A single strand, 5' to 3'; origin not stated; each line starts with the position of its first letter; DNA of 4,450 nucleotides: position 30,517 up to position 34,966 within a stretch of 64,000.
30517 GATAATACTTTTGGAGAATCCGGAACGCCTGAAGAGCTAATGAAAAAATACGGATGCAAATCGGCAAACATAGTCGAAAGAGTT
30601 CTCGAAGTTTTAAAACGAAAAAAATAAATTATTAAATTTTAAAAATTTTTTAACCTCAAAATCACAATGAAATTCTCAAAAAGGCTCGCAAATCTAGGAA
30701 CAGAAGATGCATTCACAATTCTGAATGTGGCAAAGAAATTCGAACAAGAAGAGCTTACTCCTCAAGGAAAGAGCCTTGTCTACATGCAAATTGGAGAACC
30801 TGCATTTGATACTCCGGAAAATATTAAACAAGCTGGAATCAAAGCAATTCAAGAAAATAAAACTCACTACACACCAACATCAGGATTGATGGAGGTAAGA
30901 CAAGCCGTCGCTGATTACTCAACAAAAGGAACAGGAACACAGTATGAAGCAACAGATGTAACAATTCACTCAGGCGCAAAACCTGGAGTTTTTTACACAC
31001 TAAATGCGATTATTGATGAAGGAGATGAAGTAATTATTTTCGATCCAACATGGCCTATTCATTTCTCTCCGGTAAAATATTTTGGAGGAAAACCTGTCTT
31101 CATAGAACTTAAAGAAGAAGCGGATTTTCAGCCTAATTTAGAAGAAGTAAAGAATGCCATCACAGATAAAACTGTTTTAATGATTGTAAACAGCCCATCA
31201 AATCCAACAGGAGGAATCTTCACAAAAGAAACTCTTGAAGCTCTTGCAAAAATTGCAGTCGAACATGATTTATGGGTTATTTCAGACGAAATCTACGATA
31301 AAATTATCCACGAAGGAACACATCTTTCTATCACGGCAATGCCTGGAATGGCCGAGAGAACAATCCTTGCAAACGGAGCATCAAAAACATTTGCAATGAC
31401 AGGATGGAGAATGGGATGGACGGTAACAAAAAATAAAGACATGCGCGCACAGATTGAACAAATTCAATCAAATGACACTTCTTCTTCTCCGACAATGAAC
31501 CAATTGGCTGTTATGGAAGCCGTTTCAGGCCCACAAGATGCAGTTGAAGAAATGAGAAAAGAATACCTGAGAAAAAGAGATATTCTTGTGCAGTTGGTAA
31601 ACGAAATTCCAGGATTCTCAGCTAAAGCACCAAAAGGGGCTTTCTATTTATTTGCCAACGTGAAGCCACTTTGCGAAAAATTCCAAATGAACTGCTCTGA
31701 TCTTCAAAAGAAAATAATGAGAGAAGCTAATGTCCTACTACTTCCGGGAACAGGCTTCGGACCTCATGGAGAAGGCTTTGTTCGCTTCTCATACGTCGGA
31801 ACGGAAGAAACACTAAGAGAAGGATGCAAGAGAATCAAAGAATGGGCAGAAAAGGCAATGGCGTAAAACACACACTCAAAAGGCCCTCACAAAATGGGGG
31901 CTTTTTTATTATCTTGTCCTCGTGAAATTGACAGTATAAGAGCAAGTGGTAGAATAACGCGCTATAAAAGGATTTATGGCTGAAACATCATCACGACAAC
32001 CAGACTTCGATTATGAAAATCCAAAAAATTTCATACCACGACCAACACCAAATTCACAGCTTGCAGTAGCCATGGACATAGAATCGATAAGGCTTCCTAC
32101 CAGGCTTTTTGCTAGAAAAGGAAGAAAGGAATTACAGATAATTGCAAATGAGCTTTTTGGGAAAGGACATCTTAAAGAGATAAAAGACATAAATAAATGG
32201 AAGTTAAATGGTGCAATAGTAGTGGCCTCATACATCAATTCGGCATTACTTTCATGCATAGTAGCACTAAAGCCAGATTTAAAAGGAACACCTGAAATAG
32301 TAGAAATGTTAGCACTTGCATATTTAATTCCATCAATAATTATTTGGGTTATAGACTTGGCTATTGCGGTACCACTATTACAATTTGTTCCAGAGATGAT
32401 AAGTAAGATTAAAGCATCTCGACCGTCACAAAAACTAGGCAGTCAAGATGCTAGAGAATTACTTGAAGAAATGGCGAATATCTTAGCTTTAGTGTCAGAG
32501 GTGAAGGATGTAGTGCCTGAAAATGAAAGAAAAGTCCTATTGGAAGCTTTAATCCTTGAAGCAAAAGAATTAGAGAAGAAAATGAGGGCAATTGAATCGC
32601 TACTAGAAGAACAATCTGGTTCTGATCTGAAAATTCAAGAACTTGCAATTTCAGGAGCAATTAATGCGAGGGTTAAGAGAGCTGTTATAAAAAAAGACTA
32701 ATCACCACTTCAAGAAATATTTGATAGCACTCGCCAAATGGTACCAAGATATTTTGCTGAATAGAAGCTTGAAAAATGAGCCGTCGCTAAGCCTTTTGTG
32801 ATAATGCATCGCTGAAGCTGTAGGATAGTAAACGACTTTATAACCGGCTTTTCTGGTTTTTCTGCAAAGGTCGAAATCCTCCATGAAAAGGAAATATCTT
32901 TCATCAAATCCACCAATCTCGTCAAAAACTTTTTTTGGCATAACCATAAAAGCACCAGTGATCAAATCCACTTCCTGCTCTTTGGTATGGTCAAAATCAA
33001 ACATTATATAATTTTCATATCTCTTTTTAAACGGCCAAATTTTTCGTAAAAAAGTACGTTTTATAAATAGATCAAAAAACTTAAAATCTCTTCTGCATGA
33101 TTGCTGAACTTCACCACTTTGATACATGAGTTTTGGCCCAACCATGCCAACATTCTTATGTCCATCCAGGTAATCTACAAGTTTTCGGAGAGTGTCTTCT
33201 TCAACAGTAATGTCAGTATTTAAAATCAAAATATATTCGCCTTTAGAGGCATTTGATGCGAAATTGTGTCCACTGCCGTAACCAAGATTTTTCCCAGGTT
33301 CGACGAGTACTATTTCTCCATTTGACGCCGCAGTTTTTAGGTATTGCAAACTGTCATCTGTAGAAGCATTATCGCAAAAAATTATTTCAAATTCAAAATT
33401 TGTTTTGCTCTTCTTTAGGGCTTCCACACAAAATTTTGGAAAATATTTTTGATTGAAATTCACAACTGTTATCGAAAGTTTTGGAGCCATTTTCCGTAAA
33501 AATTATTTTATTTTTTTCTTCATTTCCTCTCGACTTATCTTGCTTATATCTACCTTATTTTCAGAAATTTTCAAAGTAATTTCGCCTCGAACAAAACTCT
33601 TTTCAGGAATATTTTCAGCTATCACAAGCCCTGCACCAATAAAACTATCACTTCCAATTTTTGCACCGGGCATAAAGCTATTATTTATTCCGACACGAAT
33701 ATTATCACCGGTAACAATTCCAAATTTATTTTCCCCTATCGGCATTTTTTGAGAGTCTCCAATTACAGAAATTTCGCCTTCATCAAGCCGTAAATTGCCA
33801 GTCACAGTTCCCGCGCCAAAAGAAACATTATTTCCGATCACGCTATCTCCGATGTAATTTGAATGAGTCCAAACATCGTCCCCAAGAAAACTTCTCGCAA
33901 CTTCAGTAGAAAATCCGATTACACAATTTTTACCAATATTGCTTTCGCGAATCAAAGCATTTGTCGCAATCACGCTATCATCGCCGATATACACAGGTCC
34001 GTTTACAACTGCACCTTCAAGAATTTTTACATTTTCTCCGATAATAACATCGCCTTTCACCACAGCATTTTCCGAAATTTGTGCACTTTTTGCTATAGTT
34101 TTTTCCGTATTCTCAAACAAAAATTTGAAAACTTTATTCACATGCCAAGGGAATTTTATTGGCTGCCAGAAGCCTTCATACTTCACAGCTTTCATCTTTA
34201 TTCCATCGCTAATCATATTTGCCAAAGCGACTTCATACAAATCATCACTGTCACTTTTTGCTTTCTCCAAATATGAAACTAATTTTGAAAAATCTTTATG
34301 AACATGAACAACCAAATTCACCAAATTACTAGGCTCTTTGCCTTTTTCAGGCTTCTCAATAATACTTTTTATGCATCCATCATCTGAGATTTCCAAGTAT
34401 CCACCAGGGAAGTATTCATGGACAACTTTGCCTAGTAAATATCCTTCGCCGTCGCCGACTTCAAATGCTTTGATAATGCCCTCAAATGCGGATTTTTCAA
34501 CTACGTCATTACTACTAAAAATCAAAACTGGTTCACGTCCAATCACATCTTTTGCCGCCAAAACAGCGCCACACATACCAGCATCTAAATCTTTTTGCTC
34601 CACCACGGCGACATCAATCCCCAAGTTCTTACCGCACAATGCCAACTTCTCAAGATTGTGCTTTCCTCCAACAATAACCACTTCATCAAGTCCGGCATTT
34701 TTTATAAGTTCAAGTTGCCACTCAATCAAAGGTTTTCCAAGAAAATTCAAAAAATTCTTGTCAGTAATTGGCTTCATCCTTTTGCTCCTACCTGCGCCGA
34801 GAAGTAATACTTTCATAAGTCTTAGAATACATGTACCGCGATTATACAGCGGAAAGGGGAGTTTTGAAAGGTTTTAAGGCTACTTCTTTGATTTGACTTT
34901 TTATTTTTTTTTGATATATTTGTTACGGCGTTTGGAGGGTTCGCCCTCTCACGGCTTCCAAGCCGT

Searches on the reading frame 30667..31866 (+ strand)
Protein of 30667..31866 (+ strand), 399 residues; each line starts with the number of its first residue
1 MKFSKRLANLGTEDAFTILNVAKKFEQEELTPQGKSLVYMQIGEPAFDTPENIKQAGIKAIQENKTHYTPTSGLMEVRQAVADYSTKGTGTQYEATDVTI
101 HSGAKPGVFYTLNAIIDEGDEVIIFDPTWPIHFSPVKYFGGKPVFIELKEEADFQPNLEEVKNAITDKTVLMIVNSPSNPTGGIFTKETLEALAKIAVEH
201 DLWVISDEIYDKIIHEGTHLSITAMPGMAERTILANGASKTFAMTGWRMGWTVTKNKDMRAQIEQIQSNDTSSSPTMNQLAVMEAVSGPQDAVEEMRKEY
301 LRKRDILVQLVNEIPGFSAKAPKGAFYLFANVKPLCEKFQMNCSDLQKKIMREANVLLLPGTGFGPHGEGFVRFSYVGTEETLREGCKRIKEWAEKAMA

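Call 37: search_protein_families(library=pfam, proteins=[window:30667-31866:+], max_evalue=0.00001)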
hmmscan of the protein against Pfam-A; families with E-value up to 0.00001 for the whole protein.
window:30667-31866:+ (399 aa): 2 families
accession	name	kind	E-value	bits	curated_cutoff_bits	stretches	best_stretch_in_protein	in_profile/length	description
PF00155.27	Aminotran_1_2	-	1.9e-67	228.4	19.7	1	39-390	5-361/361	Aminotransferase class I and II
PF01041.23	DegT_DnrJ_EryC1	-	4.3e-09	36.5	19.8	1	113-207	57-145/360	DegT/DnrJ/EryC1/StrS aminotransferase family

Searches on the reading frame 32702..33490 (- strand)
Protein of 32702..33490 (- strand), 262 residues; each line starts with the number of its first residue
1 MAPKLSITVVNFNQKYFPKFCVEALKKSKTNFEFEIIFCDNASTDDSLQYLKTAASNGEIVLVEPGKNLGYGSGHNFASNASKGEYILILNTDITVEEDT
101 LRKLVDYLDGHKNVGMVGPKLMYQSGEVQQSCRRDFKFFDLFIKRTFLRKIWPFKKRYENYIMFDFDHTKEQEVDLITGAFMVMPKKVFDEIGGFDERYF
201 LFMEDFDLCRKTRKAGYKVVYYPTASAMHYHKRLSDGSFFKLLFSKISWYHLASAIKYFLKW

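Call 37: search_protein_families(library=pfam, proteins=[window:32702-33490:-], max_evalue=0.00001)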
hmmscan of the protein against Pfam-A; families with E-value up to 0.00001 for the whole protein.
window:32702-33490:- (262 aa): 6 families
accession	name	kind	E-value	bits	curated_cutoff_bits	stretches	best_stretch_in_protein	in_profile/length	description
PF00535.33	Glycos_transf_2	-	1.1e-19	71.4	23.3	1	6-192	1-167/168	Glycosyl transferase family 2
PF13641.12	Glyco_tranf_2_3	-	8.8e-18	65.6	27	1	3-233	1-215/230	Glycosyltransferase like family 2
PF10111.15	Glyco_tranf_2_2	-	7.4e-12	45.8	27.3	1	22-243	16-231/276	Glycosyltransferase like family 2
PF13632.12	Glyco_trans_2_3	-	2e-09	38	27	1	86-230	1-123/198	Glycosyl transferase family group 2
PF13506.12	Glyco_transf_21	-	1.8e-08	34.5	21.7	1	81-229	28-154/174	Glycosyl transferase family 21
PF13712.12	Glyco_tranf_2_5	-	2.4e-07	31.1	27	1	69-221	39-179/210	Glycosyltransferase like family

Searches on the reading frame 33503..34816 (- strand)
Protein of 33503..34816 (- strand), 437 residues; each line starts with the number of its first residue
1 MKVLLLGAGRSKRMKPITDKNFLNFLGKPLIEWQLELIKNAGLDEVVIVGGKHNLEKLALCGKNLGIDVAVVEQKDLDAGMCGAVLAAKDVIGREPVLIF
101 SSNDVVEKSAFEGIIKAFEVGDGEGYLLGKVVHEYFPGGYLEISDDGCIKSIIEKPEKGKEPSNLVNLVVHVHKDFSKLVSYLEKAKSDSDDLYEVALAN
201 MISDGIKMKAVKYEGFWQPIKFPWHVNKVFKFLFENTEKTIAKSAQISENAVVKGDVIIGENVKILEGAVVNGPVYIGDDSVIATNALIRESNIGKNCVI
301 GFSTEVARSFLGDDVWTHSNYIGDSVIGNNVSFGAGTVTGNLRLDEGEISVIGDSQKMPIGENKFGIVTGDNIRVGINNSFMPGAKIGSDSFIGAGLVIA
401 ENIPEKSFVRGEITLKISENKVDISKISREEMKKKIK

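Call 37: search_protein_families(library=pfam, proteins=[window:33503-34816:-], max_evalue=0.00001)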
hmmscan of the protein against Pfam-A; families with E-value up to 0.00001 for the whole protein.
window:33503-34816:- (437 aa): 4 families
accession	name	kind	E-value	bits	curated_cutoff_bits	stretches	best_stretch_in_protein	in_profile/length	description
PF00132.30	Hexapep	-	3e-19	68.3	27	2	256-290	1-35/36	Bacterial transferase hexapeptide (six repeats)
PF00483.29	NTP_transferase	-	8.1e-17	62.1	21.2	1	3-218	2-227/245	Nucleotidyl transferase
PF12804.13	NTP_transf_3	-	4.5e-13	50.1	27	1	4-99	2-91/160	MobA-like NTP transferase domain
PF25084.1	LbH_EIF2B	-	1.3e-11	44.9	54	1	261-337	8-85/105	EIF2B subunit epsilon LbH domain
